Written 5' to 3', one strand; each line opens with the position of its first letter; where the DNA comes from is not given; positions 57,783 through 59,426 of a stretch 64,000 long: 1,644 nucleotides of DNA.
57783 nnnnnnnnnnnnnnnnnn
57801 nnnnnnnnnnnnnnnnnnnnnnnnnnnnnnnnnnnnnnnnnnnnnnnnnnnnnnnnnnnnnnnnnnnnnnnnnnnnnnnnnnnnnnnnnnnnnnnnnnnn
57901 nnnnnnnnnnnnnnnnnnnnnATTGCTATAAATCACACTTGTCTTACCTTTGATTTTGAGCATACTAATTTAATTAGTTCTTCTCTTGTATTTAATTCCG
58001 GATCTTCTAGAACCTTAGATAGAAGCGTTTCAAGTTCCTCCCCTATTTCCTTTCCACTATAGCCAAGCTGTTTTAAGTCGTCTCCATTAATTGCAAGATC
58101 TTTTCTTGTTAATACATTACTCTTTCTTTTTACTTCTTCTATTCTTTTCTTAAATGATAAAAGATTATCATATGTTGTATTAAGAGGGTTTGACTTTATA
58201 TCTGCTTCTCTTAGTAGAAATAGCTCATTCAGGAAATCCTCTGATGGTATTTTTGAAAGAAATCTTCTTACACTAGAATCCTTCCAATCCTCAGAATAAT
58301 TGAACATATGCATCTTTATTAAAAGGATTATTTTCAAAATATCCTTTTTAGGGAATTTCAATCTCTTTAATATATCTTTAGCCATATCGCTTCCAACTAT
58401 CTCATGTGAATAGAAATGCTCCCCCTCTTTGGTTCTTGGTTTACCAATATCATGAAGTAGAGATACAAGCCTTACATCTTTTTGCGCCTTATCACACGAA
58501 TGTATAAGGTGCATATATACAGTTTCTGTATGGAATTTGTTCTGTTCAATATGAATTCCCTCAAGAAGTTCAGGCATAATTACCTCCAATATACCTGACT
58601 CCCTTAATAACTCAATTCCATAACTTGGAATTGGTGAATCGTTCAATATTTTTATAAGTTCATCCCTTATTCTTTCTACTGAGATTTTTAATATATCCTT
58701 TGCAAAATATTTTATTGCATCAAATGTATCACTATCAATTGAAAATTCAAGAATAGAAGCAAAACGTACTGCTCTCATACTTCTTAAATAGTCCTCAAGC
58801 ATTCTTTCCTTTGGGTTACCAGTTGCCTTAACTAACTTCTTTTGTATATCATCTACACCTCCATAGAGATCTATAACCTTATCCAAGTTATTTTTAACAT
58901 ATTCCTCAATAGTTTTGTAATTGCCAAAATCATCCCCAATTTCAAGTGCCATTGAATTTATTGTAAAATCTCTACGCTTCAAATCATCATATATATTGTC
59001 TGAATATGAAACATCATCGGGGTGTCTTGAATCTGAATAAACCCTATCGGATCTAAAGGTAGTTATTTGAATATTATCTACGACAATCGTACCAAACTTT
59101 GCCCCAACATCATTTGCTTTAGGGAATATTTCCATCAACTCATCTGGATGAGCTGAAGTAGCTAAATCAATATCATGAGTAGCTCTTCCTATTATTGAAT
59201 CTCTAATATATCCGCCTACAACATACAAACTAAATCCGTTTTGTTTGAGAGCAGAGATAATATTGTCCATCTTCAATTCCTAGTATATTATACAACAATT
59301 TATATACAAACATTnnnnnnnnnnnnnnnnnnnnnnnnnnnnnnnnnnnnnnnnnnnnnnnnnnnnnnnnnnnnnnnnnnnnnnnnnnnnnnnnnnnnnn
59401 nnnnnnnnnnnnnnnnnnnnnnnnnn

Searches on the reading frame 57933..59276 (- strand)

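Call 25: search_protein_families(library=ncbifam, proteins=[window:57933-59276:-], max_evalue=0.00001)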
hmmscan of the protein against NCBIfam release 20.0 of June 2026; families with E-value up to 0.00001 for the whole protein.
window:57933-59276:- (447 aa): 13 families
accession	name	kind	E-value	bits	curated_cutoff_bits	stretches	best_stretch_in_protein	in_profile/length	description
TIGR02692.1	tRNA_CCA_actino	equivalog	4.2e-76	256.5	438.8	1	5-436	18-460/466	CCA tRNA nucleotidyltransferase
NF009814.0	PRK13299.1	equivalog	1e-73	248.7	290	1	4-238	10-229/396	CCA tRNA nucleotidyltransferase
TIGR01942.1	pcnB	subfamily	7.5e-38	130.4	305.65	1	5-271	20-274/425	polynucleotide adenylyltransferase PcnB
NF008137.0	PRK10885.1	equivalog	4.3e-27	94.9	451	1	17-317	3-301/409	multifunctional CCA addition/repair protein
NF008634.1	PRK11623.1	equivalog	1.3e-23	83.3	702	1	7-267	53-313/469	polynucleotide adenylyltransferase PcnB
NF009811.0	PRK13296.1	equivalog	1.6e-16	60.1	469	1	17-254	3-226/360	CCA tRNA nucleotidyltransferase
NF041569.1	A-tRNAntase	equivalog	2e-16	59.5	1440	1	16-241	481-699/880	A-adding tRNA nucleotidyltransferase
NF009813.0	PRK13298.1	equivalog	4.2e-16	58.9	606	1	17-424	3-404/417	tRNA CCA-pyrophosphorylase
TIGR01693.1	UTase_glnD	equivalog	9.4e-11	40.7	519.4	1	164-361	337-560/850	[protein-PII] uridylyltransferase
NF002895.0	PRK03381.1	equivalog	1.2e-10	40.1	631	1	198-325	366-497/782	[protein-PII] uridylyltransferase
NF009812.0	PRK13297.1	equivalog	4.9e-09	35.8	624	1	13-239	10-221/364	tRNA CCA-pyrophosphorylase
TIGR00277.1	HDIG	domain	6.5e-07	29.1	27.6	1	250-308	9-74/84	HDIG domain-containing metalloprotein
NF003467.0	PRK05092.1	equivalog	1.1e-06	26.7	959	1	243-362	517-635/940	[protein-PII] uridylyltransferase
